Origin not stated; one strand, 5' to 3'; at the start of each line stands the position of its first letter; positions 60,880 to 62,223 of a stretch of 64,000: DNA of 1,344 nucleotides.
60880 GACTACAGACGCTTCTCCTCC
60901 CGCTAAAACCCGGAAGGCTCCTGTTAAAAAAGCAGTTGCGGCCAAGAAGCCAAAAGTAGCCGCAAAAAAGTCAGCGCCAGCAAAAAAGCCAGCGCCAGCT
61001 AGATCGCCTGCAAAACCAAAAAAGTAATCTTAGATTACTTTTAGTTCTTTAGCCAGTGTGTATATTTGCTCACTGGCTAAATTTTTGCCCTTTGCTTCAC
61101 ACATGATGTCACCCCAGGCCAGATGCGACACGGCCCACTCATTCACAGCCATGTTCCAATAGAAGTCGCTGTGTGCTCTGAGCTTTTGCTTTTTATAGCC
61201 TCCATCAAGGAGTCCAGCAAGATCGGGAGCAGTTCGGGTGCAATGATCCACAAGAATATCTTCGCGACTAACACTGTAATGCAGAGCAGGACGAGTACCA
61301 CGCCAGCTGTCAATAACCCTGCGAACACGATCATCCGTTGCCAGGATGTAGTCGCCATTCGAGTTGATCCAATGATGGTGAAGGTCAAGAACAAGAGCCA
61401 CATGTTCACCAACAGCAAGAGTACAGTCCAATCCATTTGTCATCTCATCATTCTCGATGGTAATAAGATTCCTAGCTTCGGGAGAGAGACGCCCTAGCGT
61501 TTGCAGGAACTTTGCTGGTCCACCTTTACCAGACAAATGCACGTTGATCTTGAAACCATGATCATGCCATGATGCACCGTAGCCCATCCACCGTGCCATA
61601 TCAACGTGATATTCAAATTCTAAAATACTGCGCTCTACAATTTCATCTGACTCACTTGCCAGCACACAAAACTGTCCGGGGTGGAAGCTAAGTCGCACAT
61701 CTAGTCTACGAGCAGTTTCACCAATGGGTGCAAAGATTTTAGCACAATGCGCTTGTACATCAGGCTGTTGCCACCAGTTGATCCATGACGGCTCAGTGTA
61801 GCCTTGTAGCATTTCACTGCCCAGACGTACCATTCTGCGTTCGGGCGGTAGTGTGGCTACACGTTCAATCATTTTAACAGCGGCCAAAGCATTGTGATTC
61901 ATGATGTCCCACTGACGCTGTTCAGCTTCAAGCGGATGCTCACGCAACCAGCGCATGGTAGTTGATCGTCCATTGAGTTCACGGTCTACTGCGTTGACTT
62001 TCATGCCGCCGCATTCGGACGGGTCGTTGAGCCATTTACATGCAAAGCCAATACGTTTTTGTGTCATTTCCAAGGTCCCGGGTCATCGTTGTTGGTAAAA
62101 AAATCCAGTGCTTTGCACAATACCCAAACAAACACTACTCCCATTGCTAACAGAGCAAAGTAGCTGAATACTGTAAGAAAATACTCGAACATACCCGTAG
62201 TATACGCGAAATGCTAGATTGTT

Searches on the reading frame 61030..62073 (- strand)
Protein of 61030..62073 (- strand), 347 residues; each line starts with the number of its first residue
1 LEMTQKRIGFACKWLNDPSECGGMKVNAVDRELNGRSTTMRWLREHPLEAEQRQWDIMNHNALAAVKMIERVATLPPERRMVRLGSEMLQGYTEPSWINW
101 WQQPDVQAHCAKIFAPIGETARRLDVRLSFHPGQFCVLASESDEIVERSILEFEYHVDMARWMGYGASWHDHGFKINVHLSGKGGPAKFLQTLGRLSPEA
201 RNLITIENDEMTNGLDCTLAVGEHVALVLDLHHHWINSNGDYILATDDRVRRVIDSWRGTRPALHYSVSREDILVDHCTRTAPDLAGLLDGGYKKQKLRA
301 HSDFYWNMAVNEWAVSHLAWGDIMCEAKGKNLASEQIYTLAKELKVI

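Call 9: search_protein_families(library=phrogs, proteins=[window:61030-62073:-], max_evalue=0.001)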
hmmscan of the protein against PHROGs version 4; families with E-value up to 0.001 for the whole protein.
window:61030-62073:- (347 aa): 1 family
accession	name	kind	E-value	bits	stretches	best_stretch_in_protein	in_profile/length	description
phrog_8420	-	DNA, RNA and nucleotide metabolism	9e-66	223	1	8-338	3-304/309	endonuclease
